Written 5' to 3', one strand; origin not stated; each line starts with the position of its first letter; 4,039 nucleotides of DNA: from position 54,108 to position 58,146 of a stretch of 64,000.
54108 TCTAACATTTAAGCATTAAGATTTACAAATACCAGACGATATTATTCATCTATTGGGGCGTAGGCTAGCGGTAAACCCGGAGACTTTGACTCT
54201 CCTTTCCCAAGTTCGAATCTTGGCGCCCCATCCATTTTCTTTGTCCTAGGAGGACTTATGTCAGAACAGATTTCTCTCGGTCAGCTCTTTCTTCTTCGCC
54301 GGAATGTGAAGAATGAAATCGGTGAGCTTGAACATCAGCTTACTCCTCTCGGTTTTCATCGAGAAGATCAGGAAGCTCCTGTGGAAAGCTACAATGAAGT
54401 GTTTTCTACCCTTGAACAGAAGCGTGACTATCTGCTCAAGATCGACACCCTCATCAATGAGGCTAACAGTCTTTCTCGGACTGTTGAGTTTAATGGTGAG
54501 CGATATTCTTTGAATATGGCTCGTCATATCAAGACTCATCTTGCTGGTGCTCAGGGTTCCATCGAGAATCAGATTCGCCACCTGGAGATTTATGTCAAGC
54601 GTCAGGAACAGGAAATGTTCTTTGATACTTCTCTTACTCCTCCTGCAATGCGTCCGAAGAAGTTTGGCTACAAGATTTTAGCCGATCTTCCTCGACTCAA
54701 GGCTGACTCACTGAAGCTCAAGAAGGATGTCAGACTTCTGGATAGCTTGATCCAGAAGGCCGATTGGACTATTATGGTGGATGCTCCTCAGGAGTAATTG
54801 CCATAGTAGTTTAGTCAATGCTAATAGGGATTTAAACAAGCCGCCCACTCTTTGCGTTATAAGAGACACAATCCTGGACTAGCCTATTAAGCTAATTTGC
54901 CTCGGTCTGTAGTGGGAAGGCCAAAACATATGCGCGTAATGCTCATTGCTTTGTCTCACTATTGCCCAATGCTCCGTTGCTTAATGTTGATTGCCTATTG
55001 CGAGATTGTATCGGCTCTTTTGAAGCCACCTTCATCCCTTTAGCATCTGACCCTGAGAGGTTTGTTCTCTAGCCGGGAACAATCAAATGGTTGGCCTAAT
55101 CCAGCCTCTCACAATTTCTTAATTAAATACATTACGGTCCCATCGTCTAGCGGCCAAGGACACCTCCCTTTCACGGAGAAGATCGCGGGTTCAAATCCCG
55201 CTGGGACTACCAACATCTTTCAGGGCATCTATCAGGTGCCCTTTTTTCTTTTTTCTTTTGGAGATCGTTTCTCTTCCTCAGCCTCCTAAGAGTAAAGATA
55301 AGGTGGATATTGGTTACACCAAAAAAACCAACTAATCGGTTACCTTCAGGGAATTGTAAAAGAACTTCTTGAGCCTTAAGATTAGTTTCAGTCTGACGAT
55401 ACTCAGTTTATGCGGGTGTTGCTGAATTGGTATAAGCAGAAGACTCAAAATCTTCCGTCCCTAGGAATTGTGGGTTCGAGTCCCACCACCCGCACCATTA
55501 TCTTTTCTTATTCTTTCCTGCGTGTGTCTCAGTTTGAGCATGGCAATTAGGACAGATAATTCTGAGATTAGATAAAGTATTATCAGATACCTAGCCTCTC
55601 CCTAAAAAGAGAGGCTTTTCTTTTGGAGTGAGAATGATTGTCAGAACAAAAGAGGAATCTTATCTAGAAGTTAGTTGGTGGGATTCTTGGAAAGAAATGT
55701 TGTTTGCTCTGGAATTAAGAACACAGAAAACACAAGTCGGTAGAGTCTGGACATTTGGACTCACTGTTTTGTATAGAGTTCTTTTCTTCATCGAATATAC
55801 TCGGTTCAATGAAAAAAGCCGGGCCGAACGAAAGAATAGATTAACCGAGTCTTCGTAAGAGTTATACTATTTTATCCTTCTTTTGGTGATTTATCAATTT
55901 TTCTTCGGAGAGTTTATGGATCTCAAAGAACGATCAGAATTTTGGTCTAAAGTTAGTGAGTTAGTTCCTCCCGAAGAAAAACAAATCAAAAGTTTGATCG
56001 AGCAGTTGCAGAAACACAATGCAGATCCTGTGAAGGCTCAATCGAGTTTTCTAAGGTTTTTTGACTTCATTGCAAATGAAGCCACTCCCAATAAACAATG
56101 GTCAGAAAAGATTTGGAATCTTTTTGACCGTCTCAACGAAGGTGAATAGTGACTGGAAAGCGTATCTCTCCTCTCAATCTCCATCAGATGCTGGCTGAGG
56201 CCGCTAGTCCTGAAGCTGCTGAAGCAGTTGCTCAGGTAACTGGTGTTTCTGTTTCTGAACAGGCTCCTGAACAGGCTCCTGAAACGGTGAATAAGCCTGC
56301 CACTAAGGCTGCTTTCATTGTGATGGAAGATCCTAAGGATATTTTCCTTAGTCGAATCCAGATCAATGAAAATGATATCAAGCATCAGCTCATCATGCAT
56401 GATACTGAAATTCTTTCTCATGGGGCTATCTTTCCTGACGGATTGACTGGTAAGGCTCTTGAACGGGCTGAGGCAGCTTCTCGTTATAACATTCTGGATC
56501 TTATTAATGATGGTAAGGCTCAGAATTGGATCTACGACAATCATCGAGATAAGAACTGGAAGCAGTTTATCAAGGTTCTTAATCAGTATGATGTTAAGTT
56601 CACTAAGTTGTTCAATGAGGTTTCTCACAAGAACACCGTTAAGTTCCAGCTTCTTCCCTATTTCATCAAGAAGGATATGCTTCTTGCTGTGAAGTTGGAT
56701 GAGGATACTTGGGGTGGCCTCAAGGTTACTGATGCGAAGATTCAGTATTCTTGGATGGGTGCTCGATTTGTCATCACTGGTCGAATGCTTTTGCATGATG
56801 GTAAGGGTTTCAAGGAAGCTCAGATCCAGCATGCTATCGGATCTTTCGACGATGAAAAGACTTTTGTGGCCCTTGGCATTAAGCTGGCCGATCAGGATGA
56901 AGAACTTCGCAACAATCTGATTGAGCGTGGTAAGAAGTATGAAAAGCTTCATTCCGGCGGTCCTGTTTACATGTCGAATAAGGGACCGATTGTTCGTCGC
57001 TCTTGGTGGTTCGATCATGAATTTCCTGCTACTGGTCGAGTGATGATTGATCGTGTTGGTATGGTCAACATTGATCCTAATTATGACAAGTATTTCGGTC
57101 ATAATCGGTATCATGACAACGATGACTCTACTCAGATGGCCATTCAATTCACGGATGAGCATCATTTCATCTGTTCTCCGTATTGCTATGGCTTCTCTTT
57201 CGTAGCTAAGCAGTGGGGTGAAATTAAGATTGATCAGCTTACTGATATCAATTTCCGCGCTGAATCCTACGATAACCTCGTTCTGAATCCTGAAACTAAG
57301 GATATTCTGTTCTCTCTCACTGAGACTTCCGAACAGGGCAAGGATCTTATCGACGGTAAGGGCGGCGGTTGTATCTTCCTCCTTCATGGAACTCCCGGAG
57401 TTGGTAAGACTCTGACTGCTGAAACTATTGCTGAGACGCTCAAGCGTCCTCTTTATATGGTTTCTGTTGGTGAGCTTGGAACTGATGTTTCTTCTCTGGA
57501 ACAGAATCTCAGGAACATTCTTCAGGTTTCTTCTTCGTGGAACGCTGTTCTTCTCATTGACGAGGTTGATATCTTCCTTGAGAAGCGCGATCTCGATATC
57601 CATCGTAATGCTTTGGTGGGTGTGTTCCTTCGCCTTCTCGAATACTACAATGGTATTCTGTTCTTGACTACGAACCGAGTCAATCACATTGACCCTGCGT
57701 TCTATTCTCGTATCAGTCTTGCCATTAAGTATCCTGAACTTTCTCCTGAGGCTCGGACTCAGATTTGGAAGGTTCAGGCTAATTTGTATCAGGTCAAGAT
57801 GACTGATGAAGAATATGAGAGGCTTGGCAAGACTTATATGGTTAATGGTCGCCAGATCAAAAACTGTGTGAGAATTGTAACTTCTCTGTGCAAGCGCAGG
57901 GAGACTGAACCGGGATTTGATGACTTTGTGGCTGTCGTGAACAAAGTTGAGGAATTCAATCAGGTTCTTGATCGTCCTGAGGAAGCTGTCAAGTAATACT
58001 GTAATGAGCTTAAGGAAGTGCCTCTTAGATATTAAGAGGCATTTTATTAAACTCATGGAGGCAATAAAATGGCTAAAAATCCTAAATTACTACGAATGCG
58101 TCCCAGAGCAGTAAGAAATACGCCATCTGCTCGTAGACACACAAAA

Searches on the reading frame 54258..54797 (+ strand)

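Call 81: search_protein_families(library=pfam, max_evalue=0.001, proteins=[window:54258-54797:+])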
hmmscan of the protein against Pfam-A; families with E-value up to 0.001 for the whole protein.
window:54258-54797:+ (179 aa): 1 family
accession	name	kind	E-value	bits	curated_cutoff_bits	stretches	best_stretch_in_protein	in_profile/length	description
PF20935.2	DUF6847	-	0.00074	19.9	27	0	14-172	1-139/141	Family of unknown function (DUF6847)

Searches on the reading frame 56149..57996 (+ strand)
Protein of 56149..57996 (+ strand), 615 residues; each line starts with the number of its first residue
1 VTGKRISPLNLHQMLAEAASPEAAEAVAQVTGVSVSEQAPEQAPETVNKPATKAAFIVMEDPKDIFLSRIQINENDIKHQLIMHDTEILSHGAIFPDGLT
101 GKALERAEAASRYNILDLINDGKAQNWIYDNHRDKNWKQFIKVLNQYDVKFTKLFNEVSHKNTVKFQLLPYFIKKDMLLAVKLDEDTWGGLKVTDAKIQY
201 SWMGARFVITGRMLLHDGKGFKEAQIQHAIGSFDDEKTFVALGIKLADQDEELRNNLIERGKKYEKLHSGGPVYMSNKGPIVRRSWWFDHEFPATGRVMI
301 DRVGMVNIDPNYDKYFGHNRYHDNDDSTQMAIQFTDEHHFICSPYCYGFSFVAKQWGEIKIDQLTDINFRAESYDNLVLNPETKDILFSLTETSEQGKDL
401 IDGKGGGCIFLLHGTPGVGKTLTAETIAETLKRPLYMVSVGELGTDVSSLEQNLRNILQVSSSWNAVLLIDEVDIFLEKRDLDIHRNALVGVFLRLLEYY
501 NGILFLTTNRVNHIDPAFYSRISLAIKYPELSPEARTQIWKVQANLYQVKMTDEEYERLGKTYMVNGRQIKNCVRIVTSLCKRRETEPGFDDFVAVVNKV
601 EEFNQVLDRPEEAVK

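Call 10: search_protein_families(library=pfam, max_evalue=0.001, proteins=[window:56149-57996:+])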
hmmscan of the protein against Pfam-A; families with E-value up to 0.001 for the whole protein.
window:56149-57996:+ (615 aa): 3 families
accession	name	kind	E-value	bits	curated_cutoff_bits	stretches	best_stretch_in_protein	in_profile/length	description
PF00004.35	AAA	-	5.8e-19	69.3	21.2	1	411-527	2-128/131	ATPase family associated with various cellular activities (AAA)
PF22942.1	DUF7025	-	1.6e-05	25.6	27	1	160-242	7-91/100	Domain of unknown function (DUF7025)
PF13191.12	AAA_16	-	0.00047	21.1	32.6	0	404-437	21-55/167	AAA ATPase domain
